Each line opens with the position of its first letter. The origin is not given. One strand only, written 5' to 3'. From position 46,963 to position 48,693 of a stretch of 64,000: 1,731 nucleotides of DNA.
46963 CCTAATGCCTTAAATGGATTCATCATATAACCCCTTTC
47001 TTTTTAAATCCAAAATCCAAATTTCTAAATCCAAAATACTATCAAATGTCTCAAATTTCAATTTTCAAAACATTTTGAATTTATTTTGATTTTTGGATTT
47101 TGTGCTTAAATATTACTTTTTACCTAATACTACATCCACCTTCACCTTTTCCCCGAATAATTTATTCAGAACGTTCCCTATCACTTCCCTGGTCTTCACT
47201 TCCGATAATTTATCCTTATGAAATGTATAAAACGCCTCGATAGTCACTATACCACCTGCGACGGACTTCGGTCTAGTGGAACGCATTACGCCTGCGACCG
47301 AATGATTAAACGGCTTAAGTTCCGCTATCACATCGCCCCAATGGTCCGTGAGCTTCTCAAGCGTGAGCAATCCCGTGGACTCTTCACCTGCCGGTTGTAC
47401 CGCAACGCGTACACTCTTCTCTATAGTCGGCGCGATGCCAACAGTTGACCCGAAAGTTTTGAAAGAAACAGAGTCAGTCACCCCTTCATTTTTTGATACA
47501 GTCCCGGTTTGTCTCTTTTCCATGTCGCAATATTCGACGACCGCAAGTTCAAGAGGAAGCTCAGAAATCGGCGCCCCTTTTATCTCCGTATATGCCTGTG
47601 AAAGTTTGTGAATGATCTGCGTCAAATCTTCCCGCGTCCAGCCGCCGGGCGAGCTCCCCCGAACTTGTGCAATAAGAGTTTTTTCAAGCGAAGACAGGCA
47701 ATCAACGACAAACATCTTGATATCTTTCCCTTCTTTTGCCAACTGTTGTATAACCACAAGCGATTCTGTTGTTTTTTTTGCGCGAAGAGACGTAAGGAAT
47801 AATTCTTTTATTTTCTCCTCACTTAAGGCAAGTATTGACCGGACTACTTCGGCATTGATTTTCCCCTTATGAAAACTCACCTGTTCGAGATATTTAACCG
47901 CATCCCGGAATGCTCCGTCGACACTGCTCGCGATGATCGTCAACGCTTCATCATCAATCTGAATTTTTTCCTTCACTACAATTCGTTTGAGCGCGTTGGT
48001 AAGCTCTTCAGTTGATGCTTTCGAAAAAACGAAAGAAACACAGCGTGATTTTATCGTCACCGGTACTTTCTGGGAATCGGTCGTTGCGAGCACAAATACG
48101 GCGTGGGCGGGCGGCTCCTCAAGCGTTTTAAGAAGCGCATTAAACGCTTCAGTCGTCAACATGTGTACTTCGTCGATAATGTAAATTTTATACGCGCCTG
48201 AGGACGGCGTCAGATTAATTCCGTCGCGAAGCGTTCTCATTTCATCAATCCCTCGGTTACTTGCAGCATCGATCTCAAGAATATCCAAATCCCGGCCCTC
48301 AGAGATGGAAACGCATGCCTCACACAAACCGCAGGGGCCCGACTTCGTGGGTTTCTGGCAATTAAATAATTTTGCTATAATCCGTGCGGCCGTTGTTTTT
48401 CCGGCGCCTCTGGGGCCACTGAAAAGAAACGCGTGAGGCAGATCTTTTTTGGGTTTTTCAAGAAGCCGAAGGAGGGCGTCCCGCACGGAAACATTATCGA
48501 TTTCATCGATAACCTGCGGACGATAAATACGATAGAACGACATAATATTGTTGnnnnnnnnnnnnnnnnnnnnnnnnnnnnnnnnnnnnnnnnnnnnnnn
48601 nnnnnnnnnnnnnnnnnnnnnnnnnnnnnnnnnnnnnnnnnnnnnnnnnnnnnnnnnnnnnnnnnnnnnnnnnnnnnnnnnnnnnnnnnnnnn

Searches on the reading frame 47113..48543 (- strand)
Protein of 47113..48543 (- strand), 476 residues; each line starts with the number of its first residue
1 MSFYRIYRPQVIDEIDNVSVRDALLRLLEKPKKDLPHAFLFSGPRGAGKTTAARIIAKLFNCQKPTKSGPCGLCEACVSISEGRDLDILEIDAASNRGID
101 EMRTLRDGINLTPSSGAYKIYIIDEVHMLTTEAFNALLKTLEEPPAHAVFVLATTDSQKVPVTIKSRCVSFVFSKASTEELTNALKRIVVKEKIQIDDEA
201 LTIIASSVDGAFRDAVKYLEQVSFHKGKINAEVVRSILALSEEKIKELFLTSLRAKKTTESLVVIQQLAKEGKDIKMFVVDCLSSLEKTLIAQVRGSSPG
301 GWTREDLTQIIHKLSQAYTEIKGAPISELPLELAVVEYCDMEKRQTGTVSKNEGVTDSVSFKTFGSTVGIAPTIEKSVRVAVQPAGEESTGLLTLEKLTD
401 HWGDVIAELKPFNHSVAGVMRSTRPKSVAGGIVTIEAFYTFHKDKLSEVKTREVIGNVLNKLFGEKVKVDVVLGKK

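Call 30: search_protein_families(library=pfam, proteins=[window:47113-48543:-], max_evalue=0.001)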
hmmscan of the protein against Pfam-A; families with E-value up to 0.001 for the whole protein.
window:47113-48543:- (476 aa): 10 families
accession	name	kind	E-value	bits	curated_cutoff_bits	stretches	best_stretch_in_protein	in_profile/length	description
PF13177.12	DNA_pol3_delta2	-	4e-40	137.9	27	1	32-175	15-159/161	DNA polymerase III, delta subunit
PF00004.35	AAA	-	5.4e-10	40.3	21.2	1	40-172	2-127/131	ATPase family associated with various cellular activities (AAA)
PF20964.2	DnaX_C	-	7.7e-08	32.7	26.2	1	389-474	3-88/113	DNA polymerase III subunit tau, C-terminal domain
PF22608.2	DNAX_ATPase_lid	-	6.7e-07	29.4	27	1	182-221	3-42/49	DNA polymerase III clamp loader subunit, ATPase lid domain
PF07724.20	AAA_2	-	8.7e-06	26.3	27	0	38-144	5-102/166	AAA domain (Cdc48 subfamily)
PF13604.12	AAA_30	-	1.1e-05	25.7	27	1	40-166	22-135/191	AAA domain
PF07728.20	AAA_5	-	3.1e-05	24.4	22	0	39-147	2-96/139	AAA domain (dynein-related subfamily)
PF13401.12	AAA_22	-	4.1e-05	24.3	27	0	40-153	9-121/130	AAA domain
PF05496.18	RuvB_N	-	6e-05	23.3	27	0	33-71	31-68/159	Holliday junction DNA helicase RuvB P-loop domain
PF06068.19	TIP49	-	0.00041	20.1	23.8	0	122-155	279-311/347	TIP49 P-loop domain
